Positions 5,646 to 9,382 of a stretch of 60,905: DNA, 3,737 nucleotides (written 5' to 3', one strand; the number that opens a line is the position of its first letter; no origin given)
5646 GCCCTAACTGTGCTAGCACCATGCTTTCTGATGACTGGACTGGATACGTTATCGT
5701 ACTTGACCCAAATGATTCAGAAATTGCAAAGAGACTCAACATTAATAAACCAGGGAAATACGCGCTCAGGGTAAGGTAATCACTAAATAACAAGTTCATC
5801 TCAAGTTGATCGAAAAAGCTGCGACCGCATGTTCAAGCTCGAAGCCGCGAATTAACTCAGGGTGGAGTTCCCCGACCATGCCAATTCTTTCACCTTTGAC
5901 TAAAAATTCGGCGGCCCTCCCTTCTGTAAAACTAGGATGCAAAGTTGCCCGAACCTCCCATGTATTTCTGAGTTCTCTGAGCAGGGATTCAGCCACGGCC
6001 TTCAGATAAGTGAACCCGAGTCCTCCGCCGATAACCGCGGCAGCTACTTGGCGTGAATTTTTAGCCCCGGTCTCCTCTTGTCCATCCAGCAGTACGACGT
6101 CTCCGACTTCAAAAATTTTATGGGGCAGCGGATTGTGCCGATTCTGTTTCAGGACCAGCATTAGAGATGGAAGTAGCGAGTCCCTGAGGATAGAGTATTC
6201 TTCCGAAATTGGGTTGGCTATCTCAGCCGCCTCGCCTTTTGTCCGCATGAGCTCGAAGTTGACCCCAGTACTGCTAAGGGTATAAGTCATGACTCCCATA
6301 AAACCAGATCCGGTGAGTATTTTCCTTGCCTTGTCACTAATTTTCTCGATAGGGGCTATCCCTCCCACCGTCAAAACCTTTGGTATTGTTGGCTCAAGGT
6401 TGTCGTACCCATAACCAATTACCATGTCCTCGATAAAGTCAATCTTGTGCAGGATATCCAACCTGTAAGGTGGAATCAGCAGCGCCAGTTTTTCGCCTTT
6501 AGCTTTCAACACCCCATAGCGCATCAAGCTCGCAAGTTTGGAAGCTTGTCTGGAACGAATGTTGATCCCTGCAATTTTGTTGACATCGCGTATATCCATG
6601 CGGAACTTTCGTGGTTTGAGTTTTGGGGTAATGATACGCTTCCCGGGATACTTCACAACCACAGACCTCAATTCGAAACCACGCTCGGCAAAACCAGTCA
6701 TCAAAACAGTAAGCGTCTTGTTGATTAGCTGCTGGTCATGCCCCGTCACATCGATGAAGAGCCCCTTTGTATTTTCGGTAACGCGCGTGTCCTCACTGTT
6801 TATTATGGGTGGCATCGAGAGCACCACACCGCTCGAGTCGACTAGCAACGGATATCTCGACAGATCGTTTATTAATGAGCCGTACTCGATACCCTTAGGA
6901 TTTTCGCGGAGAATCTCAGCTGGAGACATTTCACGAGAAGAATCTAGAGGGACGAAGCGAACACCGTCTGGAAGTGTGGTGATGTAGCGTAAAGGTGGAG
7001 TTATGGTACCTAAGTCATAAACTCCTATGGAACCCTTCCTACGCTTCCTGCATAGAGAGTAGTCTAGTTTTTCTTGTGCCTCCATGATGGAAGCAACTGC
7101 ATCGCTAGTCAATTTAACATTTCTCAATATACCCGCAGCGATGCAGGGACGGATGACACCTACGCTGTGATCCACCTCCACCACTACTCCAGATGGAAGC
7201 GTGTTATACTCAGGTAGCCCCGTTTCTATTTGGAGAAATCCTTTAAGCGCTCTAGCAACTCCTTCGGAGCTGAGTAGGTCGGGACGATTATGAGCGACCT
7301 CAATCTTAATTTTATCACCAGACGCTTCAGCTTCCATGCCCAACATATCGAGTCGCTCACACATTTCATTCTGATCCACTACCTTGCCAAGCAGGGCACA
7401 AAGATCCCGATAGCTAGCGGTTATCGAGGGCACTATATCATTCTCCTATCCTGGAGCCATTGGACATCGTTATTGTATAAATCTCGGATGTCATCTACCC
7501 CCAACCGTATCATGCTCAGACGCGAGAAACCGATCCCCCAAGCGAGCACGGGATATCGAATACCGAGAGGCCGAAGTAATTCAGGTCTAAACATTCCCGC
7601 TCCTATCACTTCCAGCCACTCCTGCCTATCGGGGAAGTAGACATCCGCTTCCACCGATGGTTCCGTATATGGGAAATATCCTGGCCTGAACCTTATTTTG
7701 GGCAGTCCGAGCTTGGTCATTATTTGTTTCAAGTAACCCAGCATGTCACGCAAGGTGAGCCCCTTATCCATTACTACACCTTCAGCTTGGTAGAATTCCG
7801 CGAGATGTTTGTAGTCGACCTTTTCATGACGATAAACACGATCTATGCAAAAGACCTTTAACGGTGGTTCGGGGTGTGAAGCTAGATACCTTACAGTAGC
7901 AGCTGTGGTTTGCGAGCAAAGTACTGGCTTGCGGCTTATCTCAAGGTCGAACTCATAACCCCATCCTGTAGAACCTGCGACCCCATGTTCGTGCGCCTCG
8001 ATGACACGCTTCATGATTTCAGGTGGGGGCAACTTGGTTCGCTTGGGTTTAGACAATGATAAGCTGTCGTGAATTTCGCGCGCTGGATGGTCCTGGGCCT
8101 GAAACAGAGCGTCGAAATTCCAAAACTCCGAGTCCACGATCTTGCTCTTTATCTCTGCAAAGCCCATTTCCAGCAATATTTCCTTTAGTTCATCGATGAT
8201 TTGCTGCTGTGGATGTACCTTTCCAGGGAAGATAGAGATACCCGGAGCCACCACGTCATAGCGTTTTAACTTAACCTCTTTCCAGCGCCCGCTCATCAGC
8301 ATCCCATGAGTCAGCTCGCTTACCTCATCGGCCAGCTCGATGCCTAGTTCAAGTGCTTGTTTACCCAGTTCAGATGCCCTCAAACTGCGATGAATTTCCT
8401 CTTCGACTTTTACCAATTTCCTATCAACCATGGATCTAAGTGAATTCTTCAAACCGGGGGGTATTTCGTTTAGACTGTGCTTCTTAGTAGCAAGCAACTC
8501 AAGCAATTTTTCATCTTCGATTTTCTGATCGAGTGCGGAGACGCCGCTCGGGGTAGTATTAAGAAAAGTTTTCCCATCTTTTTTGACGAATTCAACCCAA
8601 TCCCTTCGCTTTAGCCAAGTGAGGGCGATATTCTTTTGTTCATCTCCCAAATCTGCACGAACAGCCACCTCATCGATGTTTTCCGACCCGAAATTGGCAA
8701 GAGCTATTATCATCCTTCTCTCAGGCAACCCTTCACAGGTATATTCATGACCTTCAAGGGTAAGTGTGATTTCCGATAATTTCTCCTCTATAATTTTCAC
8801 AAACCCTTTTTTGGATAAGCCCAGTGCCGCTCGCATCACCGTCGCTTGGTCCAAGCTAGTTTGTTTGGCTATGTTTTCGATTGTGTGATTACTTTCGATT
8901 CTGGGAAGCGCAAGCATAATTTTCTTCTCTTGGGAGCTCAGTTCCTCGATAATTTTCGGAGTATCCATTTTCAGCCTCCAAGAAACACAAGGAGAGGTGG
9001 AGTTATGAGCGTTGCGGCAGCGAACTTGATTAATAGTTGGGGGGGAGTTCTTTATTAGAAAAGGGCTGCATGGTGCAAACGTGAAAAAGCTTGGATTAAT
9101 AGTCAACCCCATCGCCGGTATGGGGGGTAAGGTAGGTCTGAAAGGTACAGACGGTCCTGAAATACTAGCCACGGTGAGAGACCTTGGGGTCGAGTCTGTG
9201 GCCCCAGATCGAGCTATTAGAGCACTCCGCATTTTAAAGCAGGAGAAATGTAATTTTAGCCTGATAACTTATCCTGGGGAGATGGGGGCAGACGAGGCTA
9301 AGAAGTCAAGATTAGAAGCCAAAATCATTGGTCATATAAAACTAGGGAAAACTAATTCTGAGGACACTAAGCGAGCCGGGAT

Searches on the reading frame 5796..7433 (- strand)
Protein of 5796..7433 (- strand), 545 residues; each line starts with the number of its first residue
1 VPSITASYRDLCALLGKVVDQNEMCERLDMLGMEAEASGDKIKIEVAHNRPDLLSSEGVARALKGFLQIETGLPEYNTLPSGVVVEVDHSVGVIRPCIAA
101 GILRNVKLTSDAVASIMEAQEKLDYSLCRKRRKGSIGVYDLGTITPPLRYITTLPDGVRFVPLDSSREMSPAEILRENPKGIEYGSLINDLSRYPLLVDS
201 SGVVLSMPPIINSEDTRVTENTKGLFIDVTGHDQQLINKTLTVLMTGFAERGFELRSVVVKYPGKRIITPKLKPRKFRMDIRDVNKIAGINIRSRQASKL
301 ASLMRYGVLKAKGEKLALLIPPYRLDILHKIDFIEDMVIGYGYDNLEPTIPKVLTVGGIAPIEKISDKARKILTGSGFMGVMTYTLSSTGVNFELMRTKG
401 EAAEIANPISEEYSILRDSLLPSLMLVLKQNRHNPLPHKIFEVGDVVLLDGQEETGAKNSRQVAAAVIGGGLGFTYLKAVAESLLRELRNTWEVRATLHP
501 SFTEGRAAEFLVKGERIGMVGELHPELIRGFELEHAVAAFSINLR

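Call 55: search_protein_families(library=pfam, max_evalue=0.00001, proteins=[window:5796-7433:-])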
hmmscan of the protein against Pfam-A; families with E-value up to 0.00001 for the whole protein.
window:5796-7433:- (545 aa): 4 families
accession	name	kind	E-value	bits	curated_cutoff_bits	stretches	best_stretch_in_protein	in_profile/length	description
PF17759.6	tRNA_synthFbeta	-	7.6e-46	156.7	22.4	1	347-544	2-214/214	Phenylalanyl tRNA synthetase beta chain CLM domain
PF03484.21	B5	-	3.8e-22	78.7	28.6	1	278-343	2-67/67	tRNA synthetase B5 domain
PF03483.22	B3_4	-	1.4e-08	35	29.3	1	135-241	52-136/174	B3/4 domain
PF18262.7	PhetRS_B1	-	6.2e-07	30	26.8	1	1-68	1-82/83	Phe-tRNA synthetase beta subunit B1 domain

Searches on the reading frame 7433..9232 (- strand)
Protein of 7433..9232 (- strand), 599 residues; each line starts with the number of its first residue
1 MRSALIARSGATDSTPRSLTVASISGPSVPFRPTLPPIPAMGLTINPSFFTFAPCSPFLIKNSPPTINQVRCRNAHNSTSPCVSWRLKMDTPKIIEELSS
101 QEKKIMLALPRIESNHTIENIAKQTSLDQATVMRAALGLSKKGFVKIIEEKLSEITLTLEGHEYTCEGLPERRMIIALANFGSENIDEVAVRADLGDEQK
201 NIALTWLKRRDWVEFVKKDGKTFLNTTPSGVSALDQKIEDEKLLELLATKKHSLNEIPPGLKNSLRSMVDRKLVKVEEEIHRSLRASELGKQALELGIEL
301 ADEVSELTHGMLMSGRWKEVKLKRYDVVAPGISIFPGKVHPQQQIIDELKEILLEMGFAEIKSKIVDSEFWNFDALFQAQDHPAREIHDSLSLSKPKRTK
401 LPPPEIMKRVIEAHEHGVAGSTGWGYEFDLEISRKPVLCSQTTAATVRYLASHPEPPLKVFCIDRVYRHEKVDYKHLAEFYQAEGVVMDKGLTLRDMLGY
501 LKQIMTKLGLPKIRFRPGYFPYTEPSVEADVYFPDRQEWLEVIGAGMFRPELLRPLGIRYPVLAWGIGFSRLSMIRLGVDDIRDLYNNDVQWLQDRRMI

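Call 55: search_protein_families(library=pfam, max_evalue=0.00001, proteins=[window:7433-9232:-])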
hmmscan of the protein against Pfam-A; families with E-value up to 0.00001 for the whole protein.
window:7433-9232:- (599 aa): 3 families
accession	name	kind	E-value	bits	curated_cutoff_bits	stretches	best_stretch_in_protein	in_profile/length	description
PF01409.25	tRNA-synt_2d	-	1.8e-86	290.1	19.8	1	325-594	2-244/246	tRNA synthetases class II core domain (F)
PF01978.25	TrmB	-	1.4e-06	28.5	25.6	0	98-151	6-58/68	Sugar-specific transcriptional regulator TrmB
PF17759.6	tRNA_synthFbeta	-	8.1e-06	25.9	22.4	0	446-564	85-209/214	Phenylalanyl tRNA synthetase beta chain CLM domain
